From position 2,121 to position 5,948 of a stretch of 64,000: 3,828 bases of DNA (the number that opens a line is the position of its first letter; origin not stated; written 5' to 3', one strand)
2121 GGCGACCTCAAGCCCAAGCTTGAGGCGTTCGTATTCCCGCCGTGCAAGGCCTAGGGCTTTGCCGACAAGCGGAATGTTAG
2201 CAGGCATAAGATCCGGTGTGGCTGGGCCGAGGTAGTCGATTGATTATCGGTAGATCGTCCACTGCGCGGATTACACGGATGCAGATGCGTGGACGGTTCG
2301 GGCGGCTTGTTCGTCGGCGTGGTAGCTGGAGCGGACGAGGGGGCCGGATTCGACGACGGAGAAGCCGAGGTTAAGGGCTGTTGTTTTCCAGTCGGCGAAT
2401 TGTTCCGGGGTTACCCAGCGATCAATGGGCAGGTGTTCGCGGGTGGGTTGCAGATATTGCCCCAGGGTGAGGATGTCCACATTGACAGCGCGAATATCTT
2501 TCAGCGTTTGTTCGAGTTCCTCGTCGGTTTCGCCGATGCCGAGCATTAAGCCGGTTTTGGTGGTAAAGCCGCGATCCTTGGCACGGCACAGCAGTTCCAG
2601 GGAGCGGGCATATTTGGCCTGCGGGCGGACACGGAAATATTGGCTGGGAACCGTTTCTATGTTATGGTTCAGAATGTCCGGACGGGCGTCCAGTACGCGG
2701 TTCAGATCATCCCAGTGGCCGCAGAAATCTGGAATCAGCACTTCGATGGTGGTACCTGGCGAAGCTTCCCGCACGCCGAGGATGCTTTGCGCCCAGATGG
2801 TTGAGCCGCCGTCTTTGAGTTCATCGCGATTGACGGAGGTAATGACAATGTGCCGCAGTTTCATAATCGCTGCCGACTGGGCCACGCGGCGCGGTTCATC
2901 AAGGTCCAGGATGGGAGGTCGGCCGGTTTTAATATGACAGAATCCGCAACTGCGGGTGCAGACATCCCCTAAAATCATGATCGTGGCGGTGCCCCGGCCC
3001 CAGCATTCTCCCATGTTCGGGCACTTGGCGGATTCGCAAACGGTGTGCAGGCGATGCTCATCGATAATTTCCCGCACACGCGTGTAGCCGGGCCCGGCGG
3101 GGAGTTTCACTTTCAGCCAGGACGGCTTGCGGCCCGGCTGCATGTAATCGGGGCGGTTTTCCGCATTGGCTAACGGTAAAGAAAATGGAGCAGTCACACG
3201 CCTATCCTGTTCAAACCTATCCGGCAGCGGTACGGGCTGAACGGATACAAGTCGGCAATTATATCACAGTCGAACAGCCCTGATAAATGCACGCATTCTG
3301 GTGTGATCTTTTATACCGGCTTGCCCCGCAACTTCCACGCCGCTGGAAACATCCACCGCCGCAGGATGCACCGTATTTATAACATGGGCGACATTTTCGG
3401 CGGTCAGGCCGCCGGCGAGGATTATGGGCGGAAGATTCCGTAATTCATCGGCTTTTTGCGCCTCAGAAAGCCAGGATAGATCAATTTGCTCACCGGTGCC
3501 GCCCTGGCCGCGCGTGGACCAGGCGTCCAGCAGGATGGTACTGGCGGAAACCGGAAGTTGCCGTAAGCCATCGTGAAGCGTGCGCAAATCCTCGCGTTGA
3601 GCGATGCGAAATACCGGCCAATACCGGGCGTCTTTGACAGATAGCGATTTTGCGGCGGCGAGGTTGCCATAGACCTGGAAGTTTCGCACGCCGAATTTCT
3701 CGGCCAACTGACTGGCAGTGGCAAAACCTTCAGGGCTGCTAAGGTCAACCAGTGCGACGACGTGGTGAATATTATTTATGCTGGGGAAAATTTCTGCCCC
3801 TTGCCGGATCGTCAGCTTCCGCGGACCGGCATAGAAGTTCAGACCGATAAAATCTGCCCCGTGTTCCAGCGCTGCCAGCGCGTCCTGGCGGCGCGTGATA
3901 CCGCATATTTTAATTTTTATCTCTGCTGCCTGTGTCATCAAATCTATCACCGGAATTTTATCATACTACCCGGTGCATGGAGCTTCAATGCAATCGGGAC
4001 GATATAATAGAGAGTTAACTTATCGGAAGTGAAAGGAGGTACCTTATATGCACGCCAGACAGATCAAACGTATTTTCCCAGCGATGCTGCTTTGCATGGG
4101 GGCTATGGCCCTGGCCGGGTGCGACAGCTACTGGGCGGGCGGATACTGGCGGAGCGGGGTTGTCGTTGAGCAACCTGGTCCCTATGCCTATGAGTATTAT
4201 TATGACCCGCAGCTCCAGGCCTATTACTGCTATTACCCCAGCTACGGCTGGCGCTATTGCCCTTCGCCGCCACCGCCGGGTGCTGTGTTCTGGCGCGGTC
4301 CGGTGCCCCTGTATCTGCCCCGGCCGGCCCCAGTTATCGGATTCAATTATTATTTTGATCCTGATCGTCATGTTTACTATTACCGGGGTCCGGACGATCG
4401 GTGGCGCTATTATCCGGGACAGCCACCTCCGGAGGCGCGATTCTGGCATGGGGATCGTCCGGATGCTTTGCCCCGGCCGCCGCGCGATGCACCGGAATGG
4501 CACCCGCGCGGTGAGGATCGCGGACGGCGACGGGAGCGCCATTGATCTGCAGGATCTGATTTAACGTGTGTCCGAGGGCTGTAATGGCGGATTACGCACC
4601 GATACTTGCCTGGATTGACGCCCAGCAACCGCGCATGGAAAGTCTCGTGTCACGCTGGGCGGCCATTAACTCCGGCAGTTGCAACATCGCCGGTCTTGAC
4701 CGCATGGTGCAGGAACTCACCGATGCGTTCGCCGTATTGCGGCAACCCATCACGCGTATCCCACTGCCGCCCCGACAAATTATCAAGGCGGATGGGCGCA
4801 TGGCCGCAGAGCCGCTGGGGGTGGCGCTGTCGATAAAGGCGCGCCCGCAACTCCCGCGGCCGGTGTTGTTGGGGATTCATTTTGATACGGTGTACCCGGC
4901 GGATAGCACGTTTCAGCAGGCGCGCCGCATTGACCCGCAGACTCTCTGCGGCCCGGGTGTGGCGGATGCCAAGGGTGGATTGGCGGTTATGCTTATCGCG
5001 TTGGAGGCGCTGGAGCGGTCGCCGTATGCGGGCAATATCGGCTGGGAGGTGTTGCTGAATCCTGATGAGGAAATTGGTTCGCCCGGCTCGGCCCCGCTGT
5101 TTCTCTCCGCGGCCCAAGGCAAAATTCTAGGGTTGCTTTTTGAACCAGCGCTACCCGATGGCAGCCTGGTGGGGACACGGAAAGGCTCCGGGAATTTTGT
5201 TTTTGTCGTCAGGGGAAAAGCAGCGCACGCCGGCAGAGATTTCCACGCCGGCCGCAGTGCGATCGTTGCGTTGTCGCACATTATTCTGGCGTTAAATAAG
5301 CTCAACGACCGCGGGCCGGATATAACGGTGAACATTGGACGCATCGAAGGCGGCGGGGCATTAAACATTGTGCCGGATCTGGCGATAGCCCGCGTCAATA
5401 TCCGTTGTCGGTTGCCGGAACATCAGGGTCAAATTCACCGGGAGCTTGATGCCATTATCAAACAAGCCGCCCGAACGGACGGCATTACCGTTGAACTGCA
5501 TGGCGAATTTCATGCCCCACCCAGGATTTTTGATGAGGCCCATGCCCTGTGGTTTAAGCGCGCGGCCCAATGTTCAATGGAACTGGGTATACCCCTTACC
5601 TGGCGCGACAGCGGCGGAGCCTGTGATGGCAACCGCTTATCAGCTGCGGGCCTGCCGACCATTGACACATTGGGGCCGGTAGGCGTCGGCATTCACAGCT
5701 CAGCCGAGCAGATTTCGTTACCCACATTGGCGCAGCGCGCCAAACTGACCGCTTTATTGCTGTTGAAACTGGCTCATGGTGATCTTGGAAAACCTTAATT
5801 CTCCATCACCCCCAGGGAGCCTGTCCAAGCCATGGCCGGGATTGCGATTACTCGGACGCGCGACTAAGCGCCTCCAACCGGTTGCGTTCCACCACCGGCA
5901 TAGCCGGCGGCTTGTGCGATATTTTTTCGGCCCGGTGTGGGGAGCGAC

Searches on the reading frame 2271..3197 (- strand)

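Call 8: search_protein_families(library=ncbifam, proteins=[window:2271-3197:-], max_evalue=0.00001)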
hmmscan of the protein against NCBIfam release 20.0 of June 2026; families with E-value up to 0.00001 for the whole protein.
window:2271-3197:- (308 aa): 6 families
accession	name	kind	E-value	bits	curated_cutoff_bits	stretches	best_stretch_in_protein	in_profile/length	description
NF004019.1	PRK05481.1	subfamily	5.2e-124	413.2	203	1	24-303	1-282/286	lipoyl synthase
NF053790.1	LplA_LipA_fuse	exception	1.1e-118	397.4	800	1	23-297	332-606/606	bifunctional lipoate--protein ligase/lipoyl synthase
NF009544.0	PRK12928.1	subfamily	5.4e-116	387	210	1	18-299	14-298/300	lipoyl synthase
TIGR00510.1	lipA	equivalog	4e-109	364.5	310.25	1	15-300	8-296/302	lipoyl synthase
TIGR00433.2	bioB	equivalog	5.4e-07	29.1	225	1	165-244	138-217/307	biotin synthase BioB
NF004884.0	PRK06245.1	equivalog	8.7e-06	24.8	209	0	199-239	158-198/340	7,8-didemethyl-8-hydroxy-5-deazariboflavin synthase subunit CofG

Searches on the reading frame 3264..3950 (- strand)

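Call 8: search_protein_families(library=ncbifam, proteins=[window:3264-3950:-], max_evalue=0.00001)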
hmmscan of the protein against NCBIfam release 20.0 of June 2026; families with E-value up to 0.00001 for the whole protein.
window:3264-3950:- (228 aa): 13 families
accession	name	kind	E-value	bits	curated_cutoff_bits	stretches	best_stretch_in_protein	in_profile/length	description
NF002298.0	PRK01222.1-4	equivalog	5.5e-40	137.3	215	1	10-227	2-203/209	phosphoribosylanthranilate isomerase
NF002299.0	PRK01222.1-6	equivalog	1.4e-36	126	231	1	9-227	16-226/231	phosphoribosylanthranilate isomerase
NF002295.0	PRK01222.1-1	equivalog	1.2e-31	109.9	216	1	10-227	2-211/219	phosphoribosylanthranilate isomerase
NF006945.0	PRK09427.1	equivalog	3.5e-25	88.5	380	1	12-227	261-459/461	bifunctional indole-3-glycerol-phosphate synthase TrpC/phosphoribosylanthranilate isomerase TrpF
NF002300.0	PRK01222.1-7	equivalog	2.1e-24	86.3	212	1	11-227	2-192/195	phosphoribosylanthranilate isomerase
NF002296.0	PRK01222.1-2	equivalog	8.5e-22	78.1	270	1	11-227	8-213/221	phosphoribosylanthranilate isomerase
NF002297.0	PRK01222.1-3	equivalog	2.7e-20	72.7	259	1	11-223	1-196/204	phosphoribosylanthranilate isomerase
NF002302.0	PRK01222.2-2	equivalog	5.4e-18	65.9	172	1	175-227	138-187/193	phosphoribosylanthranilate isomerase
NF002303.0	PRK01222.2-3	equivalog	2.2e-17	63.3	224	1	11-225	1-199/208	phosphoribosylanthranilate isomerase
NF002301.0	PRK01222.2-1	equivalog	3.8e-17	62.6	232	1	11-221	3-204/217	phosphoribosylanthranilate isomerase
NF002304.0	PRK01222.2-4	equivalog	7.2e-16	58.2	181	1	13-227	3-204/208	phosphoribosylanthranilate isomerase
NF010563.0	PRK13958.1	equivalog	2.3e-10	40.3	234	1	12-226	2-203/210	phosphoribosylanthranilate isomerase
NF010376.0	PRK13803.1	equivalog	8e-08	31.6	819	1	10-227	4-206/600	bifunctional phosphoribosylanthranilate isomerase/tryptophan synthase subunit beta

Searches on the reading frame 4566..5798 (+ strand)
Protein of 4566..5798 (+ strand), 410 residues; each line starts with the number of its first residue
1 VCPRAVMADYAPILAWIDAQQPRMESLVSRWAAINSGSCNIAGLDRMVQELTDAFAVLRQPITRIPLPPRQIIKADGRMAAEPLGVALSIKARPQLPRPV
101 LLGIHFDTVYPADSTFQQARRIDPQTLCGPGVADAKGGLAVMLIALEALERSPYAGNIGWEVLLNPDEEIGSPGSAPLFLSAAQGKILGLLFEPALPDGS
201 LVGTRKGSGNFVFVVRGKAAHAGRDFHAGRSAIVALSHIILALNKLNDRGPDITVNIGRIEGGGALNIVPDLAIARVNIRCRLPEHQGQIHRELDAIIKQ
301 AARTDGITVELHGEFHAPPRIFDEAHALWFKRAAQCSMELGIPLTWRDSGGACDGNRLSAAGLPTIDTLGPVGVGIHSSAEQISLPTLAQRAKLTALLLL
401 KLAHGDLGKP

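Call 8: search_protein_families(library=ncbifam, proteins=[window:4566-5798:+], max_evalue=0.00001)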
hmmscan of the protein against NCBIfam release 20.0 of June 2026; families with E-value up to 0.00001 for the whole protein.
window:4566-5798:+ (410 aa): 31 families (the best 25 are shown)
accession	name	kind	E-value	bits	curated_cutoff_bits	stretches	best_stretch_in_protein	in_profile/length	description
NF005602.0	PRK07338.1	equivalog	4.7e-150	499.7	357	1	8-407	5-404/409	hydrolase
NF004788.0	PRK06133.1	subfamily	6.7e-57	193.3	349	1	12-404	34-415/417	glutamate carboxypeptidase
NF005678.0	PRK07473.1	equivalog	2e-46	158.7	386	1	93-402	72-375/376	M20/M25/M40 family metallo-hydrolase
TIGR01910.1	DapE-ArgE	subfamily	6.8e-24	84.8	217.6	1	127-392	98-371/373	ArgE/DapE family deacylase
TIGR01891.1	amidohydrolases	subfamily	7.6e-18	64.8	153.75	1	209-335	173-303/366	amidohydrolase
TIGR01900.1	dapE-gram_pos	equivalog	9.1e-18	64.3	304.2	1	90-393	50-344/351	succinyl-diaminopimelate desuccinylase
NF006400.0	PRK08651.1-3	equivalog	1.3e-16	60.4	374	1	122-402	111-406/410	succinyl-diaminopimelate desuccinylase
NF006365.0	PRK08588.1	subfamily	2.1e-15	56.9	289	1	123-321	94-298/383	succinyl-diaminopimelate desuccinylase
NF006402.0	PRK08651.1-5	equivalog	3.4e-15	55.9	369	1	98-325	60-286/369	succinyl-diaminopimelate desuccinylase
TIGR01883.1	PepT-like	hypoth_equivalog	7.9e-15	54.7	274.25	1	100-394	65-355/361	peptidase T-like protein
NF009557.0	PRK13009.1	equivalog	6.5e-14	51.9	284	1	121-394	87-366/377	succinyl-diaminopimelate desuccinylase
NF005710.0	PRK07522.1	subfamily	1.6e-12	47.3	412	1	123-301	98-286/391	acetylornithine deacetylase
TIGR01892.1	AcOrn-deacetyl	equivalog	5.4e-12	45.4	297.7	1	100-303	62-275/365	acetylornithine deacetylase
NF006399.0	PRK08651.1-2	equivalog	5.9e-12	45.3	381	1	100-245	69-215/405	succinyl-diaminopimelate desuccinylase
NF005373.0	PRK06915.1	equivalog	8e-12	44.8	428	1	121-401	122-416/422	peptidase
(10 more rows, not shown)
